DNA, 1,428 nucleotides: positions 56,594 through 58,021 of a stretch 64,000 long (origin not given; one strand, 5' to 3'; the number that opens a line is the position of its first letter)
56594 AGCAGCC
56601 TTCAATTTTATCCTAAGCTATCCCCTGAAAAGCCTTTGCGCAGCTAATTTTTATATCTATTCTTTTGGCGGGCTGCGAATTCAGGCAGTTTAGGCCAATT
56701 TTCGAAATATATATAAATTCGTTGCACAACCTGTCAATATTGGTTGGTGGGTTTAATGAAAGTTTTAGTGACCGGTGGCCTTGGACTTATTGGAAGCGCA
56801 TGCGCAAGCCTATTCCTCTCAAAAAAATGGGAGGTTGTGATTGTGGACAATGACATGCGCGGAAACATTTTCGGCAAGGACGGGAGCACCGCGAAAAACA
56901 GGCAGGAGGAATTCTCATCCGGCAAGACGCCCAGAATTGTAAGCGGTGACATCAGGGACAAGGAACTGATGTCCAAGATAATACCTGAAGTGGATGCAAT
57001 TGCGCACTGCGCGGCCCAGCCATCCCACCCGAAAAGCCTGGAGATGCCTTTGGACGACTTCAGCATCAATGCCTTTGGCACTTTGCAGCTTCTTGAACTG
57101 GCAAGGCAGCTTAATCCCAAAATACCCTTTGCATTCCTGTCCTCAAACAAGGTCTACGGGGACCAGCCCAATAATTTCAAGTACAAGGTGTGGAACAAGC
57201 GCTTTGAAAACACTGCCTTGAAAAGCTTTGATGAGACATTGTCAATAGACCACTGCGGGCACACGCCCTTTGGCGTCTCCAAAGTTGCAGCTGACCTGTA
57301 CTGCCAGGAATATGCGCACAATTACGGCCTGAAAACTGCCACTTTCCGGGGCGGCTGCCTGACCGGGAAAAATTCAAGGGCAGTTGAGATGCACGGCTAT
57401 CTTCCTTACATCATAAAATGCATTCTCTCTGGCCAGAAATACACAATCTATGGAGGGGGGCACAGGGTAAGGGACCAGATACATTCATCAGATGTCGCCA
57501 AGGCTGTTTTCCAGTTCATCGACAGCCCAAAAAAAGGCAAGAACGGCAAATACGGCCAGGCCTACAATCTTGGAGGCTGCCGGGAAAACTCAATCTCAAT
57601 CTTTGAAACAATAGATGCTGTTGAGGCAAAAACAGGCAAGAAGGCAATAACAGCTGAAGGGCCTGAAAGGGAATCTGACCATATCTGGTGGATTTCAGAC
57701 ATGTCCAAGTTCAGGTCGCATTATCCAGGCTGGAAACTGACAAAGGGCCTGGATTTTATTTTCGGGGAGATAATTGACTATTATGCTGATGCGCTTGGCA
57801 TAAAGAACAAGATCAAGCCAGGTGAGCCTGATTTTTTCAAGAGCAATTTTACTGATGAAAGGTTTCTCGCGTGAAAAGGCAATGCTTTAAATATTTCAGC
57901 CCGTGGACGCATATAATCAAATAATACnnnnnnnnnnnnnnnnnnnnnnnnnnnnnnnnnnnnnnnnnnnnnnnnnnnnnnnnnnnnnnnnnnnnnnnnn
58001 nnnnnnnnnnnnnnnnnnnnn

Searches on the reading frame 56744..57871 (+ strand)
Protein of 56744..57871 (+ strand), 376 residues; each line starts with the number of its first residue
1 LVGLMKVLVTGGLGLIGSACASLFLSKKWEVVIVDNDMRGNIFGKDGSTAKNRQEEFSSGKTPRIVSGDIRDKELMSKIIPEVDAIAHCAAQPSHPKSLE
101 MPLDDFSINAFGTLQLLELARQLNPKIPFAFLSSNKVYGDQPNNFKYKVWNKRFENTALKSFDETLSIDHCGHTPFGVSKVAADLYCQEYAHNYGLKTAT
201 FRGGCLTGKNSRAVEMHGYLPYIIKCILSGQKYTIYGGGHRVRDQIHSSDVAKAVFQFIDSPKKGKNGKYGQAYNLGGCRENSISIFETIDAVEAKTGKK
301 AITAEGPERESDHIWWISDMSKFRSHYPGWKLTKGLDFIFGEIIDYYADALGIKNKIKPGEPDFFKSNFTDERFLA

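Call 33: search_protein_families(library=pfam, proteins=[window:56744-57871:+], max_evalue=0.001)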
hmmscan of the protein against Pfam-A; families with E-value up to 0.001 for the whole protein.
window:56744-57871:+ (376 aa): 7 families
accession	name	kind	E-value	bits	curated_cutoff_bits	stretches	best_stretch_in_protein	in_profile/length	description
PF01370.27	Epimerase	-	6.4e-42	144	20.9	1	7-277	1-240/240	NAD dependent epimerase/dehydratase family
PF16363.11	GDP_Man_Dehyd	-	2.5e-33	116.4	27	1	8-333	1-322/332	GDP-mannose 4,6 dehydratase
PF07993.18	NAD_binding_4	-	2.4e-13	50.3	20.1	1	72-214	72-216/258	Male sterility protein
PF02719.21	Polysacc_synt_2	-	2.8e-09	37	20.2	1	7-136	1-130/293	Polysaccharide biosynthesis protein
PF01073.25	3Beta_HSD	-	8e-09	35.4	22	1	8-253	1-223/280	3-beta hydroxysteroid dehydrogenase/isomerase family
PF04321.23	RmlD_sub_bind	-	1.6e-05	24.6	27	1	5-144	1-111/287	RmlD substrate binding domain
PF05368.20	NmrA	-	0.0002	21.5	27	0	6-86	4-73/298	NmrA-like family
